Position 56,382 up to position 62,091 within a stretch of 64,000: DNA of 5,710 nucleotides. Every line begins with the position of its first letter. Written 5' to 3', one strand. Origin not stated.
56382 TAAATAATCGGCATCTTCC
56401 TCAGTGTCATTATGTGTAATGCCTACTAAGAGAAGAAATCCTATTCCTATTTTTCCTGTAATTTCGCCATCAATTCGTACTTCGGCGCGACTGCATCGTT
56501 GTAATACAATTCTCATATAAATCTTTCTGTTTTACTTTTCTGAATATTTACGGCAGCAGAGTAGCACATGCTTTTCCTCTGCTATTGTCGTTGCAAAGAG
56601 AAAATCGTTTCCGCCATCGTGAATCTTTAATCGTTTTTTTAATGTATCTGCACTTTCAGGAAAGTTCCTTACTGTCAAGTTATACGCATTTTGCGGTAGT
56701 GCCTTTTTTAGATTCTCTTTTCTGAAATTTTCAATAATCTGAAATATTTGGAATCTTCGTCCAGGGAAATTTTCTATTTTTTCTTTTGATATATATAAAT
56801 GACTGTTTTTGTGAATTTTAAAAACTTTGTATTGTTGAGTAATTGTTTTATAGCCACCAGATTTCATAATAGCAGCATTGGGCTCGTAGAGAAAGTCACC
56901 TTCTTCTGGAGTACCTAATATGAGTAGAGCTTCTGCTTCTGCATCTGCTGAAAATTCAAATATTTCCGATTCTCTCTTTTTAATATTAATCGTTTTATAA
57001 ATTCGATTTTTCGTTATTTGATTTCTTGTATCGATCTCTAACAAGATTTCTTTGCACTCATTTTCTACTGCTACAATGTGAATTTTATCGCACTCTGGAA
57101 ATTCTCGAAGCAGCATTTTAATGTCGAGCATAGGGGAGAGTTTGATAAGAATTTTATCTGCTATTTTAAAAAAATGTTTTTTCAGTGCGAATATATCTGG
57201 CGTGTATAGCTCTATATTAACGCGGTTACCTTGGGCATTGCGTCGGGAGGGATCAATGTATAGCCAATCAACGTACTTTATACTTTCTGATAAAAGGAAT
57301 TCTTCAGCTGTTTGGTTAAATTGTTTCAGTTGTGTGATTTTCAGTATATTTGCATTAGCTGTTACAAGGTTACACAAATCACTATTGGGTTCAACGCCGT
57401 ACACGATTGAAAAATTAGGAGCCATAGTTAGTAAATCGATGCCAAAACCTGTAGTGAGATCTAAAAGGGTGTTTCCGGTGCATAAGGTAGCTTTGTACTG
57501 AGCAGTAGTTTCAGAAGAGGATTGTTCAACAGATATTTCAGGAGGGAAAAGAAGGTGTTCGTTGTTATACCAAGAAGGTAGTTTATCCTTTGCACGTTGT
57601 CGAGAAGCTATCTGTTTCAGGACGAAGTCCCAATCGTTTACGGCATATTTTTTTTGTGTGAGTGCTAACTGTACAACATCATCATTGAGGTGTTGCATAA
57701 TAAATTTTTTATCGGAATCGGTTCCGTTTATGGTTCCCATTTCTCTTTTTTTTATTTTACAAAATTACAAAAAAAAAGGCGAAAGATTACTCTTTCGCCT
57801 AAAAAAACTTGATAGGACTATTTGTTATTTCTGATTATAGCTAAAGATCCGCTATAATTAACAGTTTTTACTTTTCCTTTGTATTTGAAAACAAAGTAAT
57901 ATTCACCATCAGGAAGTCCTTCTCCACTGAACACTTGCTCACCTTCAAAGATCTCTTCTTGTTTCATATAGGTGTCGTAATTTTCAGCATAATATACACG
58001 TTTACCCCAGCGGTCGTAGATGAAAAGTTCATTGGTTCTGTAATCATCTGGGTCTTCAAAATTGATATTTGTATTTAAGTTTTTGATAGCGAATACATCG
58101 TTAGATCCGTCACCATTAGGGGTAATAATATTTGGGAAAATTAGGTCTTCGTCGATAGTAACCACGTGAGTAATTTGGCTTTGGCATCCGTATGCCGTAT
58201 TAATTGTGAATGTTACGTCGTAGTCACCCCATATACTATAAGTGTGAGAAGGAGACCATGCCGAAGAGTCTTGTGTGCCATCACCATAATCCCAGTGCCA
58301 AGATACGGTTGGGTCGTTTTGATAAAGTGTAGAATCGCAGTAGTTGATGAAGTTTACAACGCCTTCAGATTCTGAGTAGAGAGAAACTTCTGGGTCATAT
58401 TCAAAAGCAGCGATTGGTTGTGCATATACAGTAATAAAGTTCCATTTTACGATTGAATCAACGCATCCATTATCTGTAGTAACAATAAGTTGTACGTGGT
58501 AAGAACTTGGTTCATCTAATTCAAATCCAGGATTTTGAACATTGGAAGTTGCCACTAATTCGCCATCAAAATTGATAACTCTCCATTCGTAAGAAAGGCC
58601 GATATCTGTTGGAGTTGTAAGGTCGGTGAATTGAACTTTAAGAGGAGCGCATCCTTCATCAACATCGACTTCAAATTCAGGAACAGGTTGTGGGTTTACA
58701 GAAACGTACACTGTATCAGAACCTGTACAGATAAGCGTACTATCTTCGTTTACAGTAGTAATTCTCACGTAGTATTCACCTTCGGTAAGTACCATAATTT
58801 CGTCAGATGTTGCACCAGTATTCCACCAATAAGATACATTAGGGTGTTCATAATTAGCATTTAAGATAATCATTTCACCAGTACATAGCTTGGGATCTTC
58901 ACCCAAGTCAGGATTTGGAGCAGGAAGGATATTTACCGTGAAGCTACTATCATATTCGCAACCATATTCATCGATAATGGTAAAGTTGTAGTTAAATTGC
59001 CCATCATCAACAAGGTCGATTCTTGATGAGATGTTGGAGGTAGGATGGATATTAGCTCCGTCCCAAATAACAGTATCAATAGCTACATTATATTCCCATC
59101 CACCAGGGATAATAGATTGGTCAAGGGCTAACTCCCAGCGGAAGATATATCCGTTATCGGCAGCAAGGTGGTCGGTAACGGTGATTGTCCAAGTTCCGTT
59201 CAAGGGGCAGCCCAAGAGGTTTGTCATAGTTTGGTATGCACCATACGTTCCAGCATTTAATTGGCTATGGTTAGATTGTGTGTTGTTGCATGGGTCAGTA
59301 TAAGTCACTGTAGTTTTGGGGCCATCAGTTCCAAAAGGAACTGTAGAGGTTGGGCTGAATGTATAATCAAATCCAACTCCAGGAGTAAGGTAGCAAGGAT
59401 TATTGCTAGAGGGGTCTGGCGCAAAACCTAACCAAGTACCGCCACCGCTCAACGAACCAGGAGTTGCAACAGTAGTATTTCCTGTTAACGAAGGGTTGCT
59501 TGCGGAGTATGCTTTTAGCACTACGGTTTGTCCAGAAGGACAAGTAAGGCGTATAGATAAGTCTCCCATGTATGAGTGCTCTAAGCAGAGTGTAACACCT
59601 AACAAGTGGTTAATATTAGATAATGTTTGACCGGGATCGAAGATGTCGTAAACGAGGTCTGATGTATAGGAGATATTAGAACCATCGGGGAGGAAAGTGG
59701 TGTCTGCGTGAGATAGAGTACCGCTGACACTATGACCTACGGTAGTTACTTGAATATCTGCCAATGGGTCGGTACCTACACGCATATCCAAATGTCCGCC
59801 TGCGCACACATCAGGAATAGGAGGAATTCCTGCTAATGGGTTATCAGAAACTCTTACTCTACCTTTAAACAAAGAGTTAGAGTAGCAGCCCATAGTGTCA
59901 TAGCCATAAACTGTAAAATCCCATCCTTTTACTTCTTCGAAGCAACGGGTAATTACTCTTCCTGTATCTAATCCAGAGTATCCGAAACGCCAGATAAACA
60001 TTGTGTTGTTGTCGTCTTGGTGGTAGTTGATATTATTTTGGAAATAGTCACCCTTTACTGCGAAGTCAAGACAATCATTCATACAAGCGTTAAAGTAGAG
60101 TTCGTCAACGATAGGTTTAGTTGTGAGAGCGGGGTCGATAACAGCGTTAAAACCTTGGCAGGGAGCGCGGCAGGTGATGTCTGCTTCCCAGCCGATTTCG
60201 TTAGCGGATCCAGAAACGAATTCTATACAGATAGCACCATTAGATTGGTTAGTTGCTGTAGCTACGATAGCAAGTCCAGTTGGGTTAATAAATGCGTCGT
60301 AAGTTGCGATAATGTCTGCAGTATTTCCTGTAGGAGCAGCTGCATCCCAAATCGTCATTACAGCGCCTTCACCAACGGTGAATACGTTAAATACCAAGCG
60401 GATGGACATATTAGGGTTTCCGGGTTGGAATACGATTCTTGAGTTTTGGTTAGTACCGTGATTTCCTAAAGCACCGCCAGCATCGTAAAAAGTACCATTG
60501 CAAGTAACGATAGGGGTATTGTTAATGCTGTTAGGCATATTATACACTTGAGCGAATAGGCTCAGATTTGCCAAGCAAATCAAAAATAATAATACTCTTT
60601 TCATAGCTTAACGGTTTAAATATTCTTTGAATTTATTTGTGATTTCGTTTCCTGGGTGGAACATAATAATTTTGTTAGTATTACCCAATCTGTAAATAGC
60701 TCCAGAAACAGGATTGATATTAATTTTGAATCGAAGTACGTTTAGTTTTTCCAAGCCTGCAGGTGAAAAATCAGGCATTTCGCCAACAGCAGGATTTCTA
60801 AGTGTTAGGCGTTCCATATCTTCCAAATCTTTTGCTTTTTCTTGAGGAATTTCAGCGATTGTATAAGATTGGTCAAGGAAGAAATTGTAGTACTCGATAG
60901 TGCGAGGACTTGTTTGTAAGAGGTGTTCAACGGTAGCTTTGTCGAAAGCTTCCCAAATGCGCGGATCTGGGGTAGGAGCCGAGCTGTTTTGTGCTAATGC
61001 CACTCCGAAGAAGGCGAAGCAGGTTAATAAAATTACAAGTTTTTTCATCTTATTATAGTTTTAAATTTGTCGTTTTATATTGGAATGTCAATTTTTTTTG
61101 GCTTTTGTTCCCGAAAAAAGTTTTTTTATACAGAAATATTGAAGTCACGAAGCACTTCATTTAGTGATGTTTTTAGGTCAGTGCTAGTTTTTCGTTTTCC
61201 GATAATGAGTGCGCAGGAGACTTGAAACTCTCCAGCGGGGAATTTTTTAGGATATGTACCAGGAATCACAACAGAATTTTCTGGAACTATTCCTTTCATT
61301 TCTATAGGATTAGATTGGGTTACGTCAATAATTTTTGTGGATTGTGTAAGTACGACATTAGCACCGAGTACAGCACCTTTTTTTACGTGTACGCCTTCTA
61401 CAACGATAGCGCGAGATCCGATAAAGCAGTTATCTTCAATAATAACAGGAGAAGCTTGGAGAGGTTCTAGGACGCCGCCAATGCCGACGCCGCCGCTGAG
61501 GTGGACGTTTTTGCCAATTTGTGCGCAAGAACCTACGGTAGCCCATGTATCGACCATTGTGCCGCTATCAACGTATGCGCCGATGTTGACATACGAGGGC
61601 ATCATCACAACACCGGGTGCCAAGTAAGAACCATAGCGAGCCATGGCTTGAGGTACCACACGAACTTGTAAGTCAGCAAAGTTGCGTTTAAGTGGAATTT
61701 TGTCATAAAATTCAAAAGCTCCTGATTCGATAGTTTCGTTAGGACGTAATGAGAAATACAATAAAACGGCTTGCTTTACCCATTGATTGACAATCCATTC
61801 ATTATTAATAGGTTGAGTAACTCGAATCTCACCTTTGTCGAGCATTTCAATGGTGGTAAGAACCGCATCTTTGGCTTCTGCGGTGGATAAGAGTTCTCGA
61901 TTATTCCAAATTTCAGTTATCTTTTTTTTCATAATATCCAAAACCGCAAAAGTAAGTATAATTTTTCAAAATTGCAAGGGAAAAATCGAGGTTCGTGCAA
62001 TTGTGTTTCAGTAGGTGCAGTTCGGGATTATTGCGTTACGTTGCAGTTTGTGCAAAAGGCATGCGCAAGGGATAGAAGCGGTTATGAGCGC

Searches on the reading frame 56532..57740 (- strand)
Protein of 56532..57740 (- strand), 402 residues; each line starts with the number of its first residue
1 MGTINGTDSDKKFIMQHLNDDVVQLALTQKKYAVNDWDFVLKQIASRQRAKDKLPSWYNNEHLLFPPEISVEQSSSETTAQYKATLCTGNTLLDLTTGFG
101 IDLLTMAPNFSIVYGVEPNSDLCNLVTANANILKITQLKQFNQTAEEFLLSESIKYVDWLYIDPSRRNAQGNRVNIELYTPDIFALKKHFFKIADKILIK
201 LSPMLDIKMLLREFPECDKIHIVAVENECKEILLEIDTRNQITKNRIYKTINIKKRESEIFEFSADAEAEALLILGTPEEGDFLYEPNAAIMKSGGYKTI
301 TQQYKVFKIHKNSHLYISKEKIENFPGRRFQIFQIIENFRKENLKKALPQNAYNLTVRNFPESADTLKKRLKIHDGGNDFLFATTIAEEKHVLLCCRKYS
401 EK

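Call 21: search_protein_families(library=ncbifam, proteins=[window:56532-57740:-], max_evalue=0.00001)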
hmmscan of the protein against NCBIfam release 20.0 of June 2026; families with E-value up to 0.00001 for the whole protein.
window:56532-57740:- (402 aa): 0 families

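Call 29: search_protein_families(library=pfam, proteins=[window:56532-57740:-], max_evalue=0.001)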
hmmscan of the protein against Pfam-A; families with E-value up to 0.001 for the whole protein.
window:56532-57740:- (402 aa): 2 families
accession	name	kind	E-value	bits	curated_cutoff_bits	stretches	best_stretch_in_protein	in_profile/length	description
PF22013.1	PG_1098_Fer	-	1.5e-21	76.4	27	1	283-326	1-44/44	PG_1098 ferredoxin-like domain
PF18096.6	Thump_like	-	5.3e-16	58.7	26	1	327-398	1-78/78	THUMP domain-like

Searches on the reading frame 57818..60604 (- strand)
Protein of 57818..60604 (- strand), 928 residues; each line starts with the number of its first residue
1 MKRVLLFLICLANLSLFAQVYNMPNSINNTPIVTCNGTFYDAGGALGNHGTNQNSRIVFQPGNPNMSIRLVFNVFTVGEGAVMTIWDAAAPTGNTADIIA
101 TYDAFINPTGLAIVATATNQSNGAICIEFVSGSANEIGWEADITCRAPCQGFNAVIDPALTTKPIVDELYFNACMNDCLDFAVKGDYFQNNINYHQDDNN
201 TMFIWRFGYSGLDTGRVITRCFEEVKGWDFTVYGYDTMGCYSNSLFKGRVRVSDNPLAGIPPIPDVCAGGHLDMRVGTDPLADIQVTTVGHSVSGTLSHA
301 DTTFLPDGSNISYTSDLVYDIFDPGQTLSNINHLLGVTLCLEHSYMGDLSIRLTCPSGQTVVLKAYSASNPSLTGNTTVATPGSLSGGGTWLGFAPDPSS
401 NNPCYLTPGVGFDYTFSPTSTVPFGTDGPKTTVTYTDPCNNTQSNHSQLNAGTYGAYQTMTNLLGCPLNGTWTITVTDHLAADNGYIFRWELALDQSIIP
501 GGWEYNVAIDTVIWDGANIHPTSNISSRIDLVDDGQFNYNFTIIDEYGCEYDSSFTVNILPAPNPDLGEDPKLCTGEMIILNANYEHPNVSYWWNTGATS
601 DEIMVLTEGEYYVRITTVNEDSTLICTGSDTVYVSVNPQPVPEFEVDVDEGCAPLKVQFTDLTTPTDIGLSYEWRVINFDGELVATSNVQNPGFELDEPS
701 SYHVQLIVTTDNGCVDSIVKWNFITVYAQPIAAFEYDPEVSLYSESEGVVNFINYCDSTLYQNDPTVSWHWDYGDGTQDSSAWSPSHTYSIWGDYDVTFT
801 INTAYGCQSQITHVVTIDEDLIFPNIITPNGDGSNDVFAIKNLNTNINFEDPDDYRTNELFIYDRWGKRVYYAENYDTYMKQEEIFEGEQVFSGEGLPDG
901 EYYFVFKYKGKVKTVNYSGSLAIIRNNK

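Call 21: search_protein_families(library=ncbifam, proteins=[window:57818-60604:-], max_evalue=0.00001)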
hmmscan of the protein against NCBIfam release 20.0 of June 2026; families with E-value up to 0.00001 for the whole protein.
window:57818-60604:- (928 aa): 1 family
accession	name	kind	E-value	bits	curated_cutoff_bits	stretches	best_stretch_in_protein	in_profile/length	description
TIGR04131.1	Bac_Flav_CTERM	domain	1.5e-09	37.8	35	1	823-924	3-84/85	T9SS type B sorting domain-containing protein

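Call 29: search_protein_families(library=pfam, proteins=[window:57818-60604:-], max_evalue=0.001)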
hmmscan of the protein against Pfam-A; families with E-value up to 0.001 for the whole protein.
window:57818-60604:- (928 aa): 4 families
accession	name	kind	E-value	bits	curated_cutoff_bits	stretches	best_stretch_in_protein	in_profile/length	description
PF13585.12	CHU_C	-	1.2e-17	64.2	27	1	822-921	2-84/86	CHU_C Type IX secretion signal domain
PF18911.6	PKD_4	-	2.7e-13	50.2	27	1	763-816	30-82/85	PKD domain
PF01483.27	P_proprotein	-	3.6e-13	49.9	21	1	337-375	6-44/86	Proprotein convertase P-domain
PF00801.26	PKD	-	4.4e-06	27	23.5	1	764-815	27-79/80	PKD domain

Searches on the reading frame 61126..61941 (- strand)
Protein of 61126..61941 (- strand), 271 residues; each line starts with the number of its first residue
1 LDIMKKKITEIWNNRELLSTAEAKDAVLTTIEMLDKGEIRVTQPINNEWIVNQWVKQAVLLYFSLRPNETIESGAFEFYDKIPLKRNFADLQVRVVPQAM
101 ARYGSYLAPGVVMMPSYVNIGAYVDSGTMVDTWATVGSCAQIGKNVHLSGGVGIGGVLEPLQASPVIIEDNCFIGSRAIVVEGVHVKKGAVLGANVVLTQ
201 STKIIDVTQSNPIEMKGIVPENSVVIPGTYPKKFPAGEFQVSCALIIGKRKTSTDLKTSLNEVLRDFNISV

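Call 29: search_protein_families(library=pfam, proteins=[window:61126-61941:-], max_evalue=0.001)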
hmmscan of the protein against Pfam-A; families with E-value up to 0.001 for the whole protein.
window:61126-61941:- (271 aa): 5 families
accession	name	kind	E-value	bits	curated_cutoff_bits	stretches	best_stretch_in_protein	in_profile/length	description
PF14805.11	THDPS_N_2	-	1.3e-22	80.2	25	1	4-65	2-67/67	Tetrahydrodipicolinate N-succinyltransferase N-terminal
PF14602.12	Hexapep_2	-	2.5e-13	49.9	27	1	165-200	1-34/34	Hexapeptide repeat of succinyl-transferase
PF00132.30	Hexapep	-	9e-12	44.6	27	2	166-199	2-35/36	Bacterial transferase hexapeptide (six repeats)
PF25084.1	LbH_EIF2B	-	5.2e-05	23.6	54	1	121-204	21-99/105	EIF2B subunit epsilon LbH domain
PF21711.3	DCTN5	-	0.00012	22.2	40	0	165-225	90-146/182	Dynactin subunit 5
